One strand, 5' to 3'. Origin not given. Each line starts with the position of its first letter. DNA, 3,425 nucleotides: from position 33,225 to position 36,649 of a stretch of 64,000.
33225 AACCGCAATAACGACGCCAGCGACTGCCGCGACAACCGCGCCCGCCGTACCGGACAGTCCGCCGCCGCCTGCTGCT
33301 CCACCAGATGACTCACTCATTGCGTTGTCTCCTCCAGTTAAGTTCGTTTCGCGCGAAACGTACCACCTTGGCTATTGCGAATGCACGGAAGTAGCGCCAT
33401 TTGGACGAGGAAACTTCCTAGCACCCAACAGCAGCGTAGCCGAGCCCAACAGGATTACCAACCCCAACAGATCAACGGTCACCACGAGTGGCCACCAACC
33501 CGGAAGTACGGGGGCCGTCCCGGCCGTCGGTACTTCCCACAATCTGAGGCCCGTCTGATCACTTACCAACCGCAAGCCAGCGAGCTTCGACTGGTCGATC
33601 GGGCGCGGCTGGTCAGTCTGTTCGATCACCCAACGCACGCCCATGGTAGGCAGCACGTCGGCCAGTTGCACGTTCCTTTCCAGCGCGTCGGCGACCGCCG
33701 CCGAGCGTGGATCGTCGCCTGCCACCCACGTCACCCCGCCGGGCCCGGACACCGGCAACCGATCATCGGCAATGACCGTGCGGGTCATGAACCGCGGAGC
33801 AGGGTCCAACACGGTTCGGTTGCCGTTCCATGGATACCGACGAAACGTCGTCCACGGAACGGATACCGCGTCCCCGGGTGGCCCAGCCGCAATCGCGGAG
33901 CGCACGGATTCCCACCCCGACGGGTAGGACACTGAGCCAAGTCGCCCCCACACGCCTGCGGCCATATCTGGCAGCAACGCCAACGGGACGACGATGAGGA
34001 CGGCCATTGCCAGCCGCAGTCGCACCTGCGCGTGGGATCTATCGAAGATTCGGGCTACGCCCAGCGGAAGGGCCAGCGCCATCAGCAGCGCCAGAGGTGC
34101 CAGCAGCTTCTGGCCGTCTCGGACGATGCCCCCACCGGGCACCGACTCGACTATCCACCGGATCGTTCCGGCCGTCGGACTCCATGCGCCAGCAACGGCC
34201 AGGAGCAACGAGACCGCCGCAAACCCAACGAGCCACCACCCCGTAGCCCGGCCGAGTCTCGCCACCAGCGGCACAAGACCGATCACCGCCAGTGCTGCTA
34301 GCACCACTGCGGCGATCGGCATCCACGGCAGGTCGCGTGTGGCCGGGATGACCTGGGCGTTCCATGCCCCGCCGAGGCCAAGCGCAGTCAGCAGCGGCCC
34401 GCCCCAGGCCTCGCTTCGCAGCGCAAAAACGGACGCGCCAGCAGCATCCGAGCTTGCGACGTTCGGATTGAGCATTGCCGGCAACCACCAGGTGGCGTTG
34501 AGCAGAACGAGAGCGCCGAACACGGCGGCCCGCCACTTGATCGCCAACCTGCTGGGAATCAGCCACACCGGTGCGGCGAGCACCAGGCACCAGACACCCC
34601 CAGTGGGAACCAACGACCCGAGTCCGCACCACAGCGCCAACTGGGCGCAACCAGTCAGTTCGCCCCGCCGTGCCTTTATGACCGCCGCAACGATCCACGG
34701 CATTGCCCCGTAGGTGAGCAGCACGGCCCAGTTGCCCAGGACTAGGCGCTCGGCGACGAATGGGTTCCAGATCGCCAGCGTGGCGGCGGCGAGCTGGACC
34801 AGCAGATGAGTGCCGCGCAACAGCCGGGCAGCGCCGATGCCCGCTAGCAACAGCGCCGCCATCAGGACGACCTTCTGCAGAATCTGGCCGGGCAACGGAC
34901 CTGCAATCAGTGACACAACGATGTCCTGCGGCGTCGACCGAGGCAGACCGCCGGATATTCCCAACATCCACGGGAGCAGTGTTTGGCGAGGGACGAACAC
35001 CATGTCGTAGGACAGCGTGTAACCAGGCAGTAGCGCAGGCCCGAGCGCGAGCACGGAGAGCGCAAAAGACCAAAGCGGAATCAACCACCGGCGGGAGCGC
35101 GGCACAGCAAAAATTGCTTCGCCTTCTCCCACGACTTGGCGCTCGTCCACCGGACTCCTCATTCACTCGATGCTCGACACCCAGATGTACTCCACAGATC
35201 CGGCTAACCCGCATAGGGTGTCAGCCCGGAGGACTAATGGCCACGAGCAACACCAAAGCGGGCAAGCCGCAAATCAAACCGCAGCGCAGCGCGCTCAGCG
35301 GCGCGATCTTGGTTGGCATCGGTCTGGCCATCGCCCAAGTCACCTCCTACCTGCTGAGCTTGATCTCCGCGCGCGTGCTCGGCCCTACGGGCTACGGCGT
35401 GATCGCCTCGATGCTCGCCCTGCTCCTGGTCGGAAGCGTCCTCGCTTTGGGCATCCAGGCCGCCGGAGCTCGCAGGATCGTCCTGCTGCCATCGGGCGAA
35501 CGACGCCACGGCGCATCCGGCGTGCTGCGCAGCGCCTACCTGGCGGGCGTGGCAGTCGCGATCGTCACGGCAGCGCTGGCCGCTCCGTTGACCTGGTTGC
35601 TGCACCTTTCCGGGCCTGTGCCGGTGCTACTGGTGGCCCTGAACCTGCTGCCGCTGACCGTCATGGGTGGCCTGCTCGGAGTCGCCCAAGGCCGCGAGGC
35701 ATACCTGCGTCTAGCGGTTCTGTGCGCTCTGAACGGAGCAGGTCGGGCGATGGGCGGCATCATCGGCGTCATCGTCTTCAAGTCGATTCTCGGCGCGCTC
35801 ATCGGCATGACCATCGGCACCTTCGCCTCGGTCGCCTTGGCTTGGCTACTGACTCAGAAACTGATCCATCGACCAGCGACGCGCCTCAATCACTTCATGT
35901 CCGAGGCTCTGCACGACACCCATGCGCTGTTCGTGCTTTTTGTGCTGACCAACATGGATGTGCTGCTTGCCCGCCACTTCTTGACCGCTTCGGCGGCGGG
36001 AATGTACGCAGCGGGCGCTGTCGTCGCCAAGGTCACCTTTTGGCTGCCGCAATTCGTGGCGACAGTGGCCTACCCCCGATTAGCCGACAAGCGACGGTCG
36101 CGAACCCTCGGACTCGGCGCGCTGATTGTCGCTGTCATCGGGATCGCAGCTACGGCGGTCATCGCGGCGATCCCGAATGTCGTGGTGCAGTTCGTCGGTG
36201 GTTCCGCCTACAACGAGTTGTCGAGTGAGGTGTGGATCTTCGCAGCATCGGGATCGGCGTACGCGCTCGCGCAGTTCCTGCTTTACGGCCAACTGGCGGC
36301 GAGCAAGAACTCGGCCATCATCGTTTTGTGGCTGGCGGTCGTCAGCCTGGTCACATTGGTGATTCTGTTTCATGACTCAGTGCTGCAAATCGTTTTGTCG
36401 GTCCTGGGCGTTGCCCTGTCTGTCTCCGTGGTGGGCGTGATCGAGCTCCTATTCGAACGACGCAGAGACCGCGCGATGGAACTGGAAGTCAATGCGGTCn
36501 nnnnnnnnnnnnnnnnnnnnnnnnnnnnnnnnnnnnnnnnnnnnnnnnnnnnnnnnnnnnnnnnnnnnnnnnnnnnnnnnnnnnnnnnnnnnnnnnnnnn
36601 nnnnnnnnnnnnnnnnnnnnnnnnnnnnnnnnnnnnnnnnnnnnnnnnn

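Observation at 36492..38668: Second DprE1-like/DprE2-like pair in which both partners have lost the canonical catalytic residues, coupled to a MOP flippase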

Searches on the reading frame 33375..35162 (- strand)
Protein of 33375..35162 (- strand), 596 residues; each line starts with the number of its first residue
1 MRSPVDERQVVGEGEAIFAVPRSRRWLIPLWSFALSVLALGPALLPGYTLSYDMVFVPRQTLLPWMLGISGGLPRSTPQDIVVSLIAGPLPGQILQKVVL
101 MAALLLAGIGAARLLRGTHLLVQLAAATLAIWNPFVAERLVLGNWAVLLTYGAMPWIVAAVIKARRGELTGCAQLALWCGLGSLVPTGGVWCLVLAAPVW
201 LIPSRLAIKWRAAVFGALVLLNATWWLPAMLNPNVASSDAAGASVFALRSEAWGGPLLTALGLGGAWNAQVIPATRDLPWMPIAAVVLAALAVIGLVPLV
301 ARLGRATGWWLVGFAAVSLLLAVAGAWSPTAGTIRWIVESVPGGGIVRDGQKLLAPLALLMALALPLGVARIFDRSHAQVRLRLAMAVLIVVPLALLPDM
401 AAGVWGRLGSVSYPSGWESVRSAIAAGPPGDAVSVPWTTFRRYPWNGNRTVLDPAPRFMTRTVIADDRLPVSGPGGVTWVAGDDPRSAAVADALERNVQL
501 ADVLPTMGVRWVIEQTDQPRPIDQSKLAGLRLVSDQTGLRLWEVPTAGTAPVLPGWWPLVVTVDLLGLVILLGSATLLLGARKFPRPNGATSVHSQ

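Call 14: search_protein_families(library=pfam, proteins=[window:33375-35162:-], max_evalue=0.001)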
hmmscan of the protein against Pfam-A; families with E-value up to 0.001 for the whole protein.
window:33375-35162:- (596 aa): 0 families

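Call 34: search_protein_families(library=pfam, proteins=[window:33375-35162:-], max_evalue=10)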
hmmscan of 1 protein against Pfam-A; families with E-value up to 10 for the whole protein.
window:33375-35162:- (596 aa): 0 families

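Call 35: search_solved_structures(query=window:33375-35162:-, max_evalue=1)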
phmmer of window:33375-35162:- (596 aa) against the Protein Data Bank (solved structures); distinct sequences matched with E-value up to 1: 0.

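Call 51: search_solved_structures(query=A4, max_evalue=10)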
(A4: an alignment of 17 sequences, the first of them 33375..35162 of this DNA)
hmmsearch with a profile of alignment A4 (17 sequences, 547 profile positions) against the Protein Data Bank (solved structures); distinct sequences matched with E-value up to 10: 2.
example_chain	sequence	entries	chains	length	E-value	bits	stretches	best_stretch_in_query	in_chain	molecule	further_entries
4rf3_A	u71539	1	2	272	1.9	10.2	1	213-278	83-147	NADPH dependent R-specific alcohol dehydrogenase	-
9vms_A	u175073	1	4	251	1.9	10.1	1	212-279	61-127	R-specific alcohol dehydrogenase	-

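Call 75: predict_structure(protein=window:33375-35162:-)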
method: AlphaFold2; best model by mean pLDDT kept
length: 596 residues; sequences in the alignment: 1
mean_pLDDT: 43.9   pTM: 0.27
mean pLDDT of the five models: 43.9, 42.9, 40.9, 39.5, 37.4
residues with pLDDT >= 90: 0; 70-90: 1; 50-70: 126; < 50: 469
segments of 3 or more residues with pLDDT < 50: 1-29, 31-92, 95-100, 109-203, 205-210, 217-281, 297-299, 327-350, 397-447, 449-510, 517-519, 525-528, 545-563, 584-596
pLDDT, mean of each block of 10 residues (from residue 1): 42 40 45 45 39 36 40 40 37 48 50 45 44 39 41 41 44 45 40 40 44 49 42 37 37 41 36 38 49 51 51 56 50 39 44 52 56 53 59 48 41 37 36 35 43 37 26 29 39 45 42 53 48 55 48 40 55 65 48 41
secondary structure, 60 per line:
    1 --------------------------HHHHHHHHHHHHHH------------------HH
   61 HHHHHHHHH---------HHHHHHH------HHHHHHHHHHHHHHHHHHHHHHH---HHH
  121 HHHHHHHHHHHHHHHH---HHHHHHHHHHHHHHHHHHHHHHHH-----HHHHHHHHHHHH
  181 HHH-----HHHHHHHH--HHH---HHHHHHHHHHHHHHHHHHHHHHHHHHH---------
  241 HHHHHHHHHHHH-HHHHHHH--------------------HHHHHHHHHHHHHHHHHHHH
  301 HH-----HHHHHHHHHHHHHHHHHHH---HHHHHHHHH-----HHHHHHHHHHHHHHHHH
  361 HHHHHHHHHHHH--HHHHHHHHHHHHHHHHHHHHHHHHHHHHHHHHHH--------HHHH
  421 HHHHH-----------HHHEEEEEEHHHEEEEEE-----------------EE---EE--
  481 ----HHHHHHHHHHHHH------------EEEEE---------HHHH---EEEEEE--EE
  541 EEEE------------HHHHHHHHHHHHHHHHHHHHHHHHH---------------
elements in order: H27-40 H59-69 H79-85 H92-114 H118-136 H140-163 H169-183 H189-196 H205-231 H241-252 H254-260 H281-302 H308-326 H330-338 H344-372 H375-408 H417-425 E440-445 E449-454 H485-497 E510-514 H524-527 E531-536 E539-544 H557-581

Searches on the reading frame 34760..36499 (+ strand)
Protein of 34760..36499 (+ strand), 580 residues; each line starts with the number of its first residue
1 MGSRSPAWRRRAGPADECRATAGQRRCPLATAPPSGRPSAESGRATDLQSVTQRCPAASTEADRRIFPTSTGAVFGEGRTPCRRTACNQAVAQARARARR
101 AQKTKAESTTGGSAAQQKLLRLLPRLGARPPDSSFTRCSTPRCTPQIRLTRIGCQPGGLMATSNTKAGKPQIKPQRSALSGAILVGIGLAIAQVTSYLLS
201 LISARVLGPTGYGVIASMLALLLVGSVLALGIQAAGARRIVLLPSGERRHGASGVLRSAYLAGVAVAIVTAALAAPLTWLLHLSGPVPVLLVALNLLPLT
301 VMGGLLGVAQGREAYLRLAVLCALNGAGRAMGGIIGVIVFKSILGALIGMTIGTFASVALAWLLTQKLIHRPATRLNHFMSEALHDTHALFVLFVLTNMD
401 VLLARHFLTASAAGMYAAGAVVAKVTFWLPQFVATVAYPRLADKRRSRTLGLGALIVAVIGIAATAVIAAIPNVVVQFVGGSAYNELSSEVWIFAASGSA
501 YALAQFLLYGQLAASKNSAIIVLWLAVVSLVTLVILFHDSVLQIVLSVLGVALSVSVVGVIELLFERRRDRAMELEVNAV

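Call 10: search_protein_families(library=pfam, proteins=[window:34760-36499:+], max_evalue=0.1)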
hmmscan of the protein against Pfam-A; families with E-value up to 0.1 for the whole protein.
window:34760-36499:+ (580 aa): 0 families

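Call 11: search_protein_families(library=ncbifam, proteins=[window:34760-36499:+], max_evalue=0.01)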
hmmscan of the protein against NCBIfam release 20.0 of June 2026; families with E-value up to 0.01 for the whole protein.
window:34760-36499:+ (580 aa): 0 families
